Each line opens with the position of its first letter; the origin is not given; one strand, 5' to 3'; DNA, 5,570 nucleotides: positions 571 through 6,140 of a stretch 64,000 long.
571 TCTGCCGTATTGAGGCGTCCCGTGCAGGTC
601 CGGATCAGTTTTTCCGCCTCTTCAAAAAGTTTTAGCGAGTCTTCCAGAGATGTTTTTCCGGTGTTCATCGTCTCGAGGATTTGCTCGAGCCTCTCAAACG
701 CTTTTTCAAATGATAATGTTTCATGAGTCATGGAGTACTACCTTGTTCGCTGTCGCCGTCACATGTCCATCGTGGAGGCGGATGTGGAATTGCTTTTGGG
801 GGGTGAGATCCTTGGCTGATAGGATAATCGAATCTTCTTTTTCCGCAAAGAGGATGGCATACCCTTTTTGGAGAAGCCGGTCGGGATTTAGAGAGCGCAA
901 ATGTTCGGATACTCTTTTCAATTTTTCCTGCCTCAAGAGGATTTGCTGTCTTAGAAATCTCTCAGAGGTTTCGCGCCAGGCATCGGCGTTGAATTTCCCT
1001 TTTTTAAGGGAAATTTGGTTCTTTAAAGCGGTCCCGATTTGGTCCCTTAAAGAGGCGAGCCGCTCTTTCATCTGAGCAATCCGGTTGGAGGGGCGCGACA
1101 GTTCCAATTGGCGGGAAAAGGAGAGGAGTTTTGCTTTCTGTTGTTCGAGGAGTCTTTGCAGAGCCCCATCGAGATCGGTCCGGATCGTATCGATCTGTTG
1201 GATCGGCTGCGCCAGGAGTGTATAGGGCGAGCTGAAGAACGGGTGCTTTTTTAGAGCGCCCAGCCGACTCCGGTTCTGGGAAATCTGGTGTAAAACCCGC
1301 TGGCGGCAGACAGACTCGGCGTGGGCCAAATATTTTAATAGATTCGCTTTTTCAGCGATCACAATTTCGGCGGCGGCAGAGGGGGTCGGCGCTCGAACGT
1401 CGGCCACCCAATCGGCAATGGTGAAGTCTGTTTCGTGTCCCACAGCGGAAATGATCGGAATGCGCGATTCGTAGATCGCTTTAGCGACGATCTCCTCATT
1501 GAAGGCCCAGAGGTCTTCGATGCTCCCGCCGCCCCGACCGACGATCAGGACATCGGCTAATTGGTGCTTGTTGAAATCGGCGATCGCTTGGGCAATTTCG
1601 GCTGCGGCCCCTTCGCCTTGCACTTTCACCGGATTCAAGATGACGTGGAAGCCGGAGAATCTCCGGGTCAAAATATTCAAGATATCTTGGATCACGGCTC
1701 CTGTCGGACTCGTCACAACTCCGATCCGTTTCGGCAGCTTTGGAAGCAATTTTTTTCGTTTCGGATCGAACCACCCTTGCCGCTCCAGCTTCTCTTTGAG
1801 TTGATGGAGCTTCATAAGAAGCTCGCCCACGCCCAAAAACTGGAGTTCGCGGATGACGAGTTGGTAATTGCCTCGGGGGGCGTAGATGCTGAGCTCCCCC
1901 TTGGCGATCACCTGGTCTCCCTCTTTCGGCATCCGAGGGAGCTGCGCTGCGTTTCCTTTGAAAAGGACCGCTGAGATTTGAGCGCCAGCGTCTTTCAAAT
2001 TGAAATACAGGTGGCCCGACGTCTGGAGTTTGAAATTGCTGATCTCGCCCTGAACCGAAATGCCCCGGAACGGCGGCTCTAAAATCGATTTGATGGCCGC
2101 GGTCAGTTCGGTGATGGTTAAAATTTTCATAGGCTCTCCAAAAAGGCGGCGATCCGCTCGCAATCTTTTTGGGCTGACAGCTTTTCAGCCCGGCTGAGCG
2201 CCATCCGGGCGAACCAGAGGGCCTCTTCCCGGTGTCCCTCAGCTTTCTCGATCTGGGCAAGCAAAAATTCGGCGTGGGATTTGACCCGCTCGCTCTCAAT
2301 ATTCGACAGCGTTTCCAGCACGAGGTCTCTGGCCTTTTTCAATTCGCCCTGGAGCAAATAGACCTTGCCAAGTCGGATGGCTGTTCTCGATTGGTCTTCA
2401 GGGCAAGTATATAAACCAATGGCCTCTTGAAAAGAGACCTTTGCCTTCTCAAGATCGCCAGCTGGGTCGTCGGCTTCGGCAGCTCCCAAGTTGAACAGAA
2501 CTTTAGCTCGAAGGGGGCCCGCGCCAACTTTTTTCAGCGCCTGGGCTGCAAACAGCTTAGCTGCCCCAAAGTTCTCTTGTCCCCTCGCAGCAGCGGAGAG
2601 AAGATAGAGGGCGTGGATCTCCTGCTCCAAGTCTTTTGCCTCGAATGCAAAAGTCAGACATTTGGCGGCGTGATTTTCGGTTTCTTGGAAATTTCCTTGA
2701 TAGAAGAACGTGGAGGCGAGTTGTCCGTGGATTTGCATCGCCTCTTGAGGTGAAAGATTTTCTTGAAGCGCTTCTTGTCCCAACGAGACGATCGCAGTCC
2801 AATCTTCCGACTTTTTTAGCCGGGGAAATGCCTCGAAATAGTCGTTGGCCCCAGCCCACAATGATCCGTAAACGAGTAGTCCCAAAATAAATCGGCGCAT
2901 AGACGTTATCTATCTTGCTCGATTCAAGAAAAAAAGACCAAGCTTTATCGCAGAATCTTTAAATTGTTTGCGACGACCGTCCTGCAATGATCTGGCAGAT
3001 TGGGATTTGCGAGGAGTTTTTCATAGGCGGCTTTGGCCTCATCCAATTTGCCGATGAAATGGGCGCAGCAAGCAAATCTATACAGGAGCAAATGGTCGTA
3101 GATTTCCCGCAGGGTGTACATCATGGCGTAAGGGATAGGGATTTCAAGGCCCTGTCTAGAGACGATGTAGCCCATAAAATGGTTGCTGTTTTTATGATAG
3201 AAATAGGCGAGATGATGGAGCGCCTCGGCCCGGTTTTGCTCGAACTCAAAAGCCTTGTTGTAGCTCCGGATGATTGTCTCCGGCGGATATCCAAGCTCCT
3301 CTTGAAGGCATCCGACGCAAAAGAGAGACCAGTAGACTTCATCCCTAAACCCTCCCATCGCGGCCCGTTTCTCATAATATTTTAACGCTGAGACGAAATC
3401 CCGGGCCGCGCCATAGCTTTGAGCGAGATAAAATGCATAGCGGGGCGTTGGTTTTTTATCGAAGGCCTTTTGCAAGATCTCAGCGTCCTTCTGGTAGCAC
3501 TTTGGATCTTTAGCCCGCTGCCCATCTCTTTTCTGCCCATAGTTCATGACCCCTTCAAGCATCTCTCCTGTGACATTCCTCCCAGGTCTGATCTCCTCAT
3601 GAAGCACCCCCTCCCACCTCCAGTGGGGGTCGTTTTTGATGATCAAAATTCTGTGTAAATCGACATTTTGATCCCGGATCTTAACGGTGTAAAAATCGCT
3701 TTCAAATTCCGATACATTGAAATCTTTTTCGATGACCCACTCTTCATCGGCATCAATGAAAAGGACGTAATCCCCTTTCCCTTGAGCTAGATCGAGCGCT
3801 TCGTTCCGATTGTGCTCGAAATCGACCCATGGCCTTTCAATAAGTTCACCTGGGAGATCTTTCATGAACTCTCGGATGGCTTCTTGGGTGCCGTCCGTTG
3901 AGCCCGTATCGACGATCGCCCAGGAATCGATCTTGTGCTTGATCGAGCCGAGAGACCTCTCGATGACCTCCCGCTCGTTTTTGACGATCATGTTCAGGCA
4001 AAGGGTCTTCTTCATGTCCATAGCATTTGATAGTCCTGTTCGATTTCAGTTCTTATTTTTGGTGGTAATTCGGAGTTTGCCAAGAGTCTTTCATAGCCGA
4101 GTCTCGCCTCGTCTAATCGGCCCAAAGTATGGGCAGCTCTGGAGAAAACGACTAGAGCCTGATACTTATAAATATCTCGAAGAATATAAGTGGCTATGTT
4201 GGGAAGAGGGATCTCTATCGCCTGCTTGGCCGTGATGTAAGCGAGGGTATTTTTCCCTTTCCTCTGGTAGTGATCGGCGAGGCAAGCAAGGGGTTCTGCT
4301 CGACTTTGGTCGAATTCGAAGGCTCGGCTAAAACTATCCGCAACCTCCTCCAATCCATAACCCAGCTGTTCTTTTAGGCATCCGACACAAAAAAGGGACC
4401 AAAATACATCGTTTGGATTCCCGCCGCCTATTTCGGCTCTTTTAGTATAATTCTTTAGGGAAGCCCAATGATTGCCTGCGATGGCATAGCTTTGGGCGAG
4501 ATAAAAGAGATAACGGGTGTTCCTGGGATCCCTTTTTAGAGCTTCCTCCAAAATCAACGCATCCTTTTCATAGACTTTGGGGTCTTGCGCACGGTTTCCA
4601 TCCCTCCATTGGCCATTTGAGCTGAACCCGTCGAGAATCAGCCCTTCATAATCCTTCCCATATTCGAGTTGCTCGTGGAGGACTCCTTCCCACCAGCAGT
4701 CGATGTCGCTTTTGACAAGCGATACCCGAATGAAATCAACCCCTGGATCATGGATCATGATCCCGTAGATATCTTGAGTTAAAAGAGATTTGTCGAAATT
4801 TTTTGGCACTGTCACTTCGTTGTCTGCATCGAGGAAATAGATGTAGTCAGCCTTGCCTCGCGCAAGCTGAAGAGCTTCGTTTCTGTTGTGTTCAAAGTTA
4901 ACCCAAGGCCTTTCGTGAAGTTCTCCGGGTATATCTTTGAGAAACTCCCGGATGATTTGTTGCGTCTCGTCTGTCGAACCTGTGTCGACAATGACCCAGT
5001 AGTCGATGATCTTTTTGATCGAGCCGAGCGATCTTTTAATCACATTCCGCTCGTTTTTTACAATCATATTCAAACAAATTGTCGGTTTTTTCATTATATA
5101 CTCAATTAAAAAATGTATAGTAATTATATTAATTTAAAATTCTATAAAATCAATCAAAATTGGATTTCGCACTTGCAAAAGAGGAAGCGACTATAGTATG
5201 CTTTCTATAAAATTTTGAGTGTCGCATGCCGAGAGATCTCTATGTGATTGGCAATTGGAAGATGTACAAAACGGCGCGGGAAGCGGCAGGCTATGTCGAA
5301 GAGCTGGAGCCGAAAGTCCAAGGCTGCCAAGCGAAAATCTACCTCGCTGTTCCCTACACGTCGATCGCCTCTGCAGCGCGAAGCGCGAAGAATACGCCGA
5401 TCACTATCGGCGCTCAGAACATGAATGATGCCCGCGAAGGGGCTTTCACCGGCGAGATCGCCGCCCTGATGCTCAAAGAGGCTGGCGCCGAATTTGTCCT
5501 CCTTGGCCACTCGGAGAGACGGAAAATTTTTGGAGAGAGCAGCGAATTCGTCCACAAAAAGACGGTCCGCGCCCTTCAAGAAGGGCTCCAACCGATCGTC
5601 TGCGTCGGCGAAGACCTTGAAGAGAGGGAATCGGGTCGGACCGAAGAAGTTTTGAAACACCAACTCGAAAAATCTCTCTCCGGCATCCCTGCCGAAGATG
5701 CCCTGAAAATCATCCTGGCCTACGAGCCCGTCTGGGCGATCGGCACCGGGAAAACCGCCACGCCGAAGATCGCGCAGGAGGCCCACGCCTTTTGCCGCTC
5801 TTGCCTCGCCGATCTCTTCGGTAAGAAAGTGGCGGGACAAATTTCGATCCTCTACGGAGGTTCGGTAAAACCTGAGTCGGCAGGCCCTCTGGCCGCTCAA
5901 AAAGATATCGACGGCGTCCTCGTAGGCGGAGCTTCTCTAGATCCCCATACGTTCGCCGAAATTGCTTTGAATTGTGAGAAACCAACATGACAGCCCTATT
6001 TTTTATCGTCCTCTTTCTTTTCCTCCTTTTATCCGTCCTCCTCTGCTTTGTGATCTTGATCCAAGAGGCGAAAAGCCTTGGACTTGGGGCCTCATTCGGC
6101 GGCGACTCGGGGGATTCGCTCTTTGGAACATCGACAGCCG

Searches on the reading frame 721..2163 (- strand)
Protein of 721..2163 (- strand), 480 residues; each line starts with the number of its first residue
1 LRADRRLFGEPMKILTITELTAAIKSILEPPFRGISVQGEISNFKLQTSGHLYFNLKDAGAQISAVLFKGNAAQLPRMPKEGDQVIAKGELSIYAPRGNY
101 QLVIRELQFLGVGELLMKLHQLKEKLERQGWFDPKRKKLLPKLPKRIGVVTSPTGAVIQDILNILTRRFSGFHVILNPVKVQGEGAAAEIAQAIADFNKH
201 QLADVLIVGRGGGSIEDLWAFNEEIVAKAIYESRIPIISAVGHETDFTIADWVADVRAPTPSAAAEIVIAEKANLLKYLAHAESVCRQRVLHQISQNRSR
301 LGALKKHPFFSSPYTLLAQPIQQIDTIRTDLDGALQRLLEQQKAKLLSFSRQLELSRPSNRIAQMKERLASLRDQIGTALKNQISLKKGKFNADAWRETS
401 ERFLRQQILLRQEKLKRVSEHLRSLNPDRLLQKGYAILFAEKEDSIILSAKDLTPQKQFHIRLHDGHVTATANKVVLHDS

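Call 34: search_protein_families(library=pfam, proteins=[window:721-2163:-], max_evalue=0.001)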
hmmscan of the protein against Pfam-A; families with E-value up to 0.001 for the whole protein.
window:721-2163:- (480 aa): 3 families
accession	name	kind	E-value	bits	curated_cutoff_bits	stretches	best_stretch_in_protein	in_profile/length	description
PF02601.20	Exonuc_VII_L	-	3.8e-104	349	35.9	1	131-470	1-314/315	Exonuclease VII, large subunit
PF13742.12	tRNA_anti_2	-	3.5e-29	101.3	27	1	15-107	1-94/95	OB-fold nucleic acid binding domain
PF01336.31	tRNA_anti-codon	-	6.2e-12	45.7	27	1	35-108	1-73/75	OB-fold nucleic acid binding domain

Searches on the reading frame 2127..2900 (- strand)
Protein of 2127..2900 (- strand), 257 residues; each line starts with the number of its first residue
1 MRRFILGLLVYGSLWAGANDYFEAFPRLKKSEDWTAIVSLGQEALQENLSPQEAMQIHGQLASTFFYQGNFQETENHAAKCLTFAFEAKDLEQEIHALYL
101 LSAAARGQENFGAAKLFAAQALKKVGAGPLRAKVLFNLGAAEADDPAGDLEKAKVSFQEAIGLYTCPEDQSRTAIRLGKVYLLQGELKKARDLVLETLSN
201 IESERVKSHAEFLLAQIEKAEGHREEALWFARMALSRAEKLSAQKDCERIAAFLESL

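Call 34: search_protein_families(library=pfam, proteins=[window:2127-2900:-], max_evalue=0.001)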
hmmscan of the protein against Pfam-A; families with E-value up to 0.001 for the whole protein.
window:2127-2900:- (257 aa): 4 families
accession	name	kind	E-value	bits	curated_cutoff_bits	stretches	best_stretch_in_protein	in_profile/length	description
PF13424.12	TPR_12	-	1.2e-09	38.7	30.1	1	55-123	3-73/77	Tetratricopeptide repeat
PF00515.34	TPR_1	-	4.1e-06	26.8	27.8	0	176-191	6-21/34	Tetratricopeptide repeat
PF17874.7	TPR_MalT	-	5.6e-05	23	45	1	102-244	8-158/336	MalT-like TPR region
PF07719.23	TPR_2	-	0.00019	21.7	27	0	175-193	5-23/34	Tetratricopeptide repeat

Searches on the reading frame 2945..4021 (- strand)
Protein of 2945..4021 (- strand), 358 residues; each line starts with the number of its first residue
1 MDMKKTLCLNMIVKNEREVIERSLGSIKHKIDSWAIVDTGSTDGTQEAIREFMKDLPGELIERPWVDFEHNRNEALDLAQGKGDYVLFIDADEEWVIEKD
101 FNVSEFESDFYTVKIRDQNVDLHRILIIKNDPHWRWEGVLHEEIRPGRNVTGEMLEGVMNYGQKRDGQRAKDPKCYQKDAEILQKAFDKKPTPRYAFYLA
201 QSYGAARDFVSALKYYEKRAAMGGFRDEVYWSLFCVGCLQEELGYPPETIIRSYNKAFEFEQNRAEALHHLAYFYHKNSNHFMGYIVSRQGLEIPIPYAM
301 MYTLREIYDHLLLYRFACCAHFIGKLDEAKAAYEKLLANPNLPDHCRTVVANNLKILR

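Call 34: search_protein_families(library=pfam, proteins=[window:2945-4021:-], max_evalue=0.001)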
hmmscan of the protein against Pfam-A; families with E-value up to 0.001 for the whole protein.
window:2945-4021:- (358 aa): 1 family
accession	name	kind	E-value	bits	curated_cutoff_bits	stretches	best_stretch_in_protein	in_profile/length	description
PF00535.33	Glycos_transf_2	-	3.5e-13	50.3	23.3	1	11-95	4-91/168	Glycosyl transferase family 2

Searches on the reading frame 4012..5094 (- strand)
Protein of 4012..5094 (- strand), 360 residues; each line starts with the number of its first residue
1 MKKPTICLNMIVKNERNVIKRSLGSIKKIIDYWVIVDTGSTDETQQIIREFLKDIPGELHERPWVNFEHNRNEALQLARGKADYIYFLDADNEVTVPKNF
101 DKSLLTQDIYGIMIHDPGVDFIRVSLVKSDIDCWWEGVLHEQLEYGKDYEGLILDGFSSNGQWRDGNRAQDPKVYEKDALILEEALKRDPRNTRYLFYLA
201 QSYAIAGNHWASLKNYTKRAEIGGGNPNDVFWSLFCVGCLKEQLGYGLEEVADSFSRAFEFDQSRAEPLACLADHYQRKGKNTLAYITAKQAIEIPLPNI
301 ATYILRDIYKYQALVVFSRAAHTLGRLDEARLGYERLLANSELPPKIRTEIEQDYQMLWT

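Call 34: search_protein_families(library=pfam, proteins=[window:4012-5094:-], max_evalue=0.001)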
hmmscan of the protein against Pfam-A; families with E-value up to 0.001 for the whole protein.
window:4012-5094:- (360 aa): 5 families
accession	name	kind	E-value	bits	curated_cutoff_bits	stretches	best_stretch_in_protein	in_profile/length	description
PF00535.33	Glycos_transf_2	-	3.4e-13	50.3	23.3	1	10-95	4-92/168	Glycosyl transferase family 2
PF13704.12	Glyco_tranf_2_4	-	1.6e-05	25.7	27.5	1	13-98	1-88/98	Glycosyl transferase family 2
PF13432.12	TPR_16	-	0.00015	22.6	32.7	0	182-209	20-47/65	Tetratricopeptide repeat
PF13431.12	TPR_17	-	0.00052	20.5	24.4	0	182-211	2-31/34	Tetratricopeptide repeat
PF13428.12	TPR_14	-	0.00053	20.9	23.5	0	181-201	23-43/44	Tetratricopeptide repeat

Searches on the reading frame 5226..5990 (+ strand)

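Call 34: search_protein_families(library=pfam, proteins=[window:5226-5990:+], max_evalue=0.001)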
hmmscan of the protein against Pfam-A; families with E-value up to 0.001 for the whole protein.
window:5226-5990:+ (254 aa): 1 family
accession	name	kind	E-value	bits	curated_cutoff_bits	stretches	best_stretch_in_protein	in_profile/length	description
PF00121.24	TIM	-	7.1e-90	301.2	20.1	1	6-247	2-242/245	Triosephosphate isomerase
